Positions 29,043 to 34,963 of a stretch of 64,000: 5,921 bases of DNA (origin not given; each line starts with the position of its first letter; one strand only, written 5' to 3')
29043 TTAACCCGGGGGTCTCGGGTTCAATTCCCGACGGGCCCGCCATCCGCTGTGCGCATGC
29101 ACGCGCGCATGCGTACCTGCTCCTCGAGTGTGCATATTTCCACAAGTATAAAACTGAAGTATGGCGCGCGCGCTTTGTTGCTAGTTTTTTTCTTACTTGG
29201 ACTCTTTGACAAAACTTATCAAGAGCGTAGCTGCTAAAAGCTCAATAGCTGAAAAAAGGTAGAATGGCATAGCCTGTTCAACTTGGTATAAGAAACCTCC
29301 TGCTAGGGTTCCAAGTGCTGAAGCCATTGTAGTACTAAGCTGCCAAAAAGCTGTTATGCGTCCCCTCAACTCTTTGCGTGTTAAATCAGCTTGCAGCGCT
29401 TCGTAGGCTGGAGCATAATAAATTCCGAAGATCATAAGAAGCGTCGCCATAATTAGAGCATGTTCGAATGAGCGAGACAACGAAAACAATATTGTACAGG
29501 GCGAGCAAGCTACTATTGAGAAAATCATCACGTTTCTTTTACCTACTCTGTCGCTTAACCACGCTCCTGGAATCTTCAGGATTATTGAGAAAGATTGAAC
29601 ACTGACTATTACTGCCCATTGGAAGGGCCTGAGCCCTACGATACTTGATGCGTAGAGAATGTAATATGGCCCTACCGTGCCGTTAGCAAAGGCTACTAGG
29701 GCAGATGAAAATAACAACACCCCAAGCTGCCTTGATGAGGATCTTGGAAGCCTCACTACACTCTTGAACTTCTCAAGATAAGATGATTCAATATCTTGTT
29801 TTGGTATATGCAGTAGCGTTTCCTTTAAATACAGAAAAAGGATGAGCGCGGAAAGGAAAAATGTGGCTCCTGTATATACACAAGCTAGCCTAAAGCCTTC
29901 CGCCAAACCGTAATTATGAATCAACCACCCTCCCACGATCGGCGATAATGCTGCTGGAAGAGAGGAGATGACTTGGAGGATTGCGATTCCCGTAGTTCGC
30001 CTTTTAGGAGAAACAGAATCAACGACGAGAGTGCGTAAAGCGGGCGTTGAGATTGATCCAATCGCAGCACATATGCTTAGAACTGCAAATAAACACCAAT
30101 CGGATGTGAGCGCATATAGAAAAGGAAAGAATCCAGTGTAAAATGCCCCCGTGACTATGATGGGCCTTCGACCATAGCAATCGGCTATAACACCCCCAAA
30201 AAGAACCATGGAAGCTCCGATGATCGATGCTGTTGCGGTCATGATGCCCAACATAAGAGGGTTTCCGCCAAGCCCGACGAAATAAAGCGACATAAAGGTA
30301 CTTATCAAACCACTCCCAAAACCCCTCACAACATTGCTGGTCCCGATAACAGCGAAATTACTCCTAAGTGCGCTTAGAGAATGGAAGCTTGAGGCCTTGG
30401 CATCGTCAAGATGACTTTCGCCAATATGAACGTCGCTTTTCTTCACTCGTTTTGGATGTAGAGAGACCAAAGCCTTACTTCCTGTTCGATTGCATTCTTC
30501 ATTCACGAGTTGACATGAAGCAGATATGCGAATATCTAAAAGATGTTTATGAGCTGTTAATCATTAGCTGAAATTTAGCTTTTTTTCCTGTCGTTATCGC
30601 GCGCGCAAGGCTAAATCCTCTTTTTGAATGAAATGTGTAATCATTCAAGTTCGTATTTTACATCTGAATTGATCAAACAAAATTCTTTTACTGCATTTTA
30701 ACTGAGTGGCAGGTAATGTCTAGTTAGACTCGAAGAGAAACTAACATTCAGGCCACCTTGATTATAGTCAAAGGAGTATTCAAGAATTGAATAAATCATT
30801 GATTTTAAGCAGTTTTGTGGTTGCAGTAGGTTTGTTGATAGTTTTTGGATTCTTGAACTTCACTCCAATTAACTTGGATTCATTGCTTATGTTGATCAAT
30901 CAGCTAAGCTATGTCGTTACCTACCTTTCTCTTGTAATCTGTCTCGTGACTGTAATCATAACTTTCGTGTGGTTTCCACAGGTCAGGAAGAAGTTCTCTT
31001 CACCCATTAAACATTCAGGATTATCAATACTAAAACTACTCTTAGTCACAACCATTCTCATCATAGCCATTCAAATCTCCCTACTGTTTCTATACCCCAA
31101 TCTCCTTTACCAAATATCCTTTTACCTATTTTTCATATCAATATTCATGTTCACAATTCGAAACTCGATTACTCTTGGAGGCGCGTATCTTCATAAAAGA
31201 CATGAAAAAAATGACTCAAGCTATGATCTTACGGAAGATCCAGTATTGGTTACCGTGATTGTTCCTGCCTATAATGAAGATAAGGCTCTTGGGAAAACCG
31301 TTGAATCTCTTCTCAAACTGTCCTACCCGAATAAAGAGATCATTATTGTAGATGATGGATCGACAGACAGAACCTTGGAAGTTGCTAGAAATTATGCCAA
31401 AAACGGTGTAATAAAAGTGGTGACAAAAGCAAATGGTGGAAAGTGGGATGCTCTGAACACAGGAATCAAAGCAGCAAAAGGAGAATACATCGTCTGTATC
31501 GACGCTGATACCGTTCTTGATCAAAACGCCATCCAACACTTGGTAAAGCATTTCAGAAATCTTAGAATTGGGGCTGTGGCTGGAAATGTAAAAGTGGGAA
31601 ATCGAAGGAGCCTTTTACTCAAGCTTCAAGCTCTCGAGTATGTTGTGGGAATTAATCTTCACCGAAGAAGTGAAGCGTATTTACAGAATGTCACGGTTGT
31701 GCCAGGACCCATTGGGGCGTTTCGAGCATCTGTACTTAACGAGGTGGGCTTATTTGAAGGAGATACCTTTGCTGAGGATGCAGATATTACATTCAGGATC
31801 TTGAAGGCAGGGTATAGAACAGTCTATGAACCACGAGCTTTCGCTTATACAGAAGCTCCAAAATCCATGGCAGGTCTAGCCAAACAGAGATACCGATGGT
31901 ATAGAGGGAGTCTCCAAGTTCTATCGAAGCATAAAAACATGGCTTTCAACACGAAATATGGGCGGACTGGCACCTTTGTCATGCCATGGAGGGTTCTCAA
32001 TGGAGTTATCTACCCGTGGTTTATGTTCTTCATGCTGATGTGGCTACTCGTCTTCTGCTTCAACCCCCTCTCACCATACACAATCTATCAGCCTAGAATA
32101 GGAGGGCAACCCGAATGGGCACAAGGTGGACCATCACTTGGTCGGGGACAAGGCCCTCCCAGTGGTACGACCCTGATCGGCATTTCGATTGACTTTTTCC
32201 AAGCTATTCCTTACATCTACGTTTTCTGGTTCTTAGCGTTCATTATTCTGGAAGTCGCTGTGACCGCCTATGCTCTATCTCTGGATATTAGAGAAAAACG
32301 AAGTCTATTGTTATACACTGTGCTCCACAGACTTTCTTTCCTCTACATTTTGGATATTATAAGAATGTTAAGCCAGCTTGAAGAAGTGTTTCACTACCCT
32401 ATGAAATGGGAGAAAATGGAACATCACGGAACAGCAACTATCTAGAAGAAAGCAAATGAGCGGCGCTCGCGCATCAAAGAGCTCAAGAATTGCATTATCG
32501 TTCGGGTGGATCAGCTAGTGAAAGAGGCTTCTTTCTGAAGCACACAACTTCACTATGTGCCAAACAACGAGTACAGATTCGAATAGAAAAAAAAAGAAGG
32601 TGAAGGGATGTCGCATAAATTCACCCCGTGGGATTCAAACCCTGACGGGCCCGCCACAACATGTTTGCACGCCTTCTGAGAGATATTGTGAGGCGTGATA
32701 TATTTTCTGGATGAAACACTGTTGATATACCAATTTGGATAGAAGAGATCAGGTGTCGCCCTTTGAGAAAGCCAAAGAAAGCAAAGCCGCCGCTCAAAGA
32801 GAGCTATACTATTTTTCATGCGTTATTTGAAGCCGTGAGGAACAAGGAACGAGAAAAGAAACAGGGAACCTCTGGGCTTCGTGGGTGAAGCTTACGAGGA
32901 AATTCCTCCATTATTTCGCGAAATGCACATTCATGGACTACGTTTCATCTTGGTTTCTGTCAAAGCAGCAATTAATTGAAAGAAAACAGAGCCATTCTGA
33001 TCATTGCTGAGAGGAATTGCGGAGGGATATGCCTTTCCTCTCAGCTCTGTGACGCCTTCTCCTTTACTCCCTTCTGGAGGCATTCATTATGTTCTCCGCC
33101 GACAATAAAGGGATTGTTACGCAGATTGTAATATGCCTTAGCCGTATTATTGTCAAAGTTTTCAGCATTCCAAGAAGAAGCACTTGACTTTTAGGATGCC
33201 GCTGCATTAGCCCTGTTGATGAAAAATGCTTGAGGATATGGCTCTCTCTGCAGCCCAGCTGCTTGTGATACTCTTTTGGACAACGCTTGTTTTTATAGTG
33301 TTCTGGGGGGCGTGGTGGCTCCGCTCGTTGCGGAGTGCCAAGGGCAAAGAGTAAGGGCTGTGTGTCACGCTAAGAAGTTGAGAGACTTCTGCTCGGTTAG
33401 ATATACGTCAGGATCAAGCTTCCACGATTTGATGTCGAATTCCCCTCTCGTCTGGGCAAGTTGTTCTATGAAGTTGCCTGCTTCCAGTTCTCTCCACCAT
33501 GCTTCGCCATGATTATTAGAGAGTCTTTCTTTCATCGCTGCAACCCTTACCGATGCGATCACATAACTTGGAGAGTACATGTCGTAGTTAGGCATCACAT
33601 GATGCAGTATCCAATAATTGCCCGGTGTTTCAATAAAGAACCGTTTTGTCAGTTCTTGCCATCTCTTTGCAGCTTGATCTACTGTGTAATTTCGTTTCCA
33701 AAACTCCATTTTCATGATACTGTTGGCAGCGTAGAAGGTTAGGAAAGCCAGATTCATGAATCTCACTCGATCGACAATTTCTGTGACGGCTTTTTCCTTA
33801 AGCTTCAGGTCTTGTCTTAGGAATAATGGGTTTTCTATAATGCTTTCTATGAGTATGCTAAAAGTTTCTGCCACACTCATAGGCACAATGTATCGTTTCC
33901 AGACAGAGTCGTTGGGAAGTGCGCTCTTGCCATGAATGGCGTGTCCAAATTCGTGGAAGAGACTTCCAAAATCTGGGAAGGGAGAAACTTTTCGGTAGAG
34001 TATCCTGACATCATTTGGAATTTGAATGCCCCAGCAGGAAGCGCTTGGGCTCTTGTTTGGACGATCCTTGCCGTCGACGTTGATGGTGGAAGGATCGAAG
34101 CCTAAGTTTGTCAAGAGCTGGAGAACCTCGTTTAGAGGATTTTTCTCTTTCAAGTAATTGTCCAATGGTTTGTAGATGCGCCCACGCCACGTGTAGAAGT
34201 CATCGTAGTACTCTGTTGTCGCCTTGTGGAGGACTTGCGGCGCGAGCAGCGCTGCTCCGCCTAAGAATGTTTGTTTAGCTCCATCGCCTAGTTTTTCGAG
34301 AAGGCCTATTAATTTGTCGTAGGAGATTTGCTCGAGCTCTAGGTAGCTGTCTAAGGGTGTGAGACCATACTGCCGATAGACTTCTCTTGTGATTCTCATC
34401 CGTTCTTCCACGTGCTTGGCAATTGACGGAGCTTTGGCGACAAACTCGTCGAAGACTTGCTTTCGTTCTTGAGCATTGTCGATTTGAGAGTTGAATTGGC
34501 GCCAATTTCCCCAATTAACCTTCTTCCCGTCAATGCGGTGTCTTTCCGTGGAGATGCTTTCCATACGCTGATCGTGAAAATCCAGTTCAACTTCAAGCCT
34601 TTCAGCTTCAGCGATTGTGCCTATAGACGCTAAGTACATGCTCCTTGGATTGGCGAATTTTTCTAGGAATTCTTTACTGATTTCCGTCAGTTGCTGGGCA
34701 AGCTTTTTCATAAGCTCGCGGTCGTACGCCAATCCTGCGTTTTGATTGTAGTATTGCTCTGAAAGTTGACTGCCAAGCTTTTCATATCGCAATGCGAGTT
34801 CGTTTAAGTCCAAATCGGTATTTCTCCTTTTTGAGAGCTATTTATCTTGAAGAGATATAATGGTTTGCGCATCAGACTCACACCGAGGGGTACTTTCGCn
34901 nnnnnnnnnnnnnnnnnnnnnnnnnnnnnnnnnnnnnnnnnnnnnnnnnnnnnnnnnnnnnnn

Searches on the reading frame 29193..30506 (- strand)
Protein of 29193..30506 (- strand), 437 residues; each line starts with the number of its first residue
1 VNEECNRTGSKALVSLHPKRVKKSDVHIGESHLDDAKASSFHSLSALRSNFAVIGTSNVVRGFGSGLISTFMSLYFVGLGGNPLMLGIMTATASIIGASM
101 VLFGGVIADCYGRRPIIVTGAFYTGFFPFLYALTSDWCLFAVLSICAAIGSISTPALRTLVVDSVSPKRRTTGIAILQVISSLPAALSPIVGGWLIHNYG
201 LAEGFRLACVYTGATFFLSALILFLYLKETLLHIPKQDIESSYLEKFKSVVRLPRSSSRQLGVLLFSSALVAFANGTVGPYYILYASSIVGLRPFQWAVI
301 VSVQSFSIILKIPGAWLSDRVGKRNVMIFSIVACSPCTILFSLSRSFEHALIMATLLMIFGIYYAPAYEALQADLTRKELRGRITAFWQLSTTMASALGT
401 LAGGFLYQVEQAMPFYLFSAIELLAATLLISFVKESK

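Call 8: search_protein_families(library=pfam, proteins=[window:29193-30506:-])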
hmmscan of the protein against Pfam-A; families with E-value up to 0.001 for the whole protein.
window:29193-30506:- (437 aa): 3 families
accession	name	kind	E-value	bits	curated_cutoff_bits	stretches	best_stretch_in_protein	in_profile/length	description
PF07690.21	MFS_1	-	1.3e-42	146.4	33.4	2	57-231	4-178/347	Major Facilitator Superfamily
PF12832.13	MFS_1_like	-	1e-14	54.8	25.2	2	210-418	162-373/373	MFS_1 like family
PF00083.30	Sugar_tr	-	9.9e-05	21.8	22.3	1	248-437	240-441/452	Sugar (and other) transporter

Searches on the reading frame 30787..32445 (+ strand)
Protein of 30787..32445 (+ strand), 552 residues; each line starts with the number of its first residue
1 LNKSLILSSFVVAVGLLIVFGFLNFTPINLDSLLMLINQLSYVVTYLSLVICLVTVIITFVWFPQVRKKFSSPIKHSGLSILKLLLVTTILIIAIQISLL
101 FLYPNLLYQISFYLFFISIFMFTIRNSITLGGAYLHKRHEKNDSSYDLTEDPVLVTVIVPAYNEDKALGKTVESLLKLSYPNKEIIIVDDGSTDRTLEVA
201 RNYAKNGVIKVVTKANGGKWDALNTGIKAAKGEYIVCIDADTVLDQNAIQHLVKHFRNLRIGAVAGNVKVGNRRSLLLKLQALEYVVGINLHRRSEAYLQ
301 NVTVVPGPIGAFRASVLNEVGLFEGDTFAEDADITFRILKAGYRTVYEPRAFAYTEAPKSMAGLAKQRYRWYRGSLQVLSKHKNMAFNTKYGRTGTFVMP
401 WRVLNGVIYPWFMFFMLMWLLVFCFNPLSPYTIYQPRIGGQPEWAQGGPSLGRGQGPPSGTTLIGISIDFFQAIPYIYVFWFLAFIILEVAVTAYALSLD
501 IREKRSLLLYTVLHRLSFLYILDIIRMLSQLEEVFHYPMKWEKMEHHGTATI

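Call 8: search_protein_families(library=pfam, proteins=[window:30787-32445:+])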
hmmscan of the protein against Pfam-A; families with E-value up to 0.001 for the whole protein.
window:30787-32445:+ (552 aa): 7 families
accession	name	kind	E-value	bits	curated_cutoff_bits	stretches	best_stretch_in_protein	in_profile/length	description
PF00535.33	Glycos_transf_2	-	4.3e-38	131.3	23.3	1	156-320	1-167/168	Glycosyl transferase family 2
PF13641.12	Glyco_tranf_2_3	-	5.4e-38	131.7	27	1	155-374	3-230/230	Glycosyltransferase like family 2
PF13632.12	Glyco_trans_2_3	-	1.3e-27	97.3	27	1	234-423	1-192/198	Glycosyl transferase family group 2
PF13506.12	Glyco_transf_21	-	1.2e-12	48.1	21.7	1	219-372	18-173/174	Glycosyl transferase family 21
PF03142.21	Chitin_synth_2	-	1.7e-11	43.9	27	1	225-314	195-286/527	Chitin synthase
PF10111.15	Glyco_tranf_2_2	-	1.3e-08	35.1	27.3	1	156-254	1-104/276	Glycosyltransferase like family 2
PF13704.12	Glyco_tranf_2_4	-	0.00039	21.3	27.5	1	163-244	2-84/98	Glycosyl transferase family 2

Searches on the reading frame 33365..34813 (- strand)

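Call 3: search_protein_families(library=pfam, proteins=[window:33365-34813:-])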
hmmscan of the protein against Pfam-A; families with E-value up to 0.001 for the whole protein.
window:33365-34813:- (482 aa): 1 family
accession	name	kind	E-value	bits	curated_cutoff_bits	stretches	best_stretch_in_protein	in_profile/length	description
PF01432.26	Peptidase_M3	-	5.9e-06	26.3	27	1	284-420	243-393/457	Peptidase family M3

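Call 4: search_protein_families(library=ncbifam, proteins=[window:33365-34813:-])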
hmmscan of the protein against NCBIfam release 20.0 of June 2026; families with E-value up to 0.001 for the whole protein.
window:33365-34813:- (482 aa): 2 families
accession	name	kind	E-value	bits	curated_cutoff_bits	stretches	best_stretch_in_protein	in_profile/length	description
TIGR02290.1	M3_fam_3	subfamily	1.4e-10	40.8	561.7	1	246-343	340-436/587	M3 family oligoendopeptidase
TIGR02289.1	M3_not_pepF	subfamily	0.00098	17.8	442.35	0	246-356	302-413/549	M3 family oligoendopeptidase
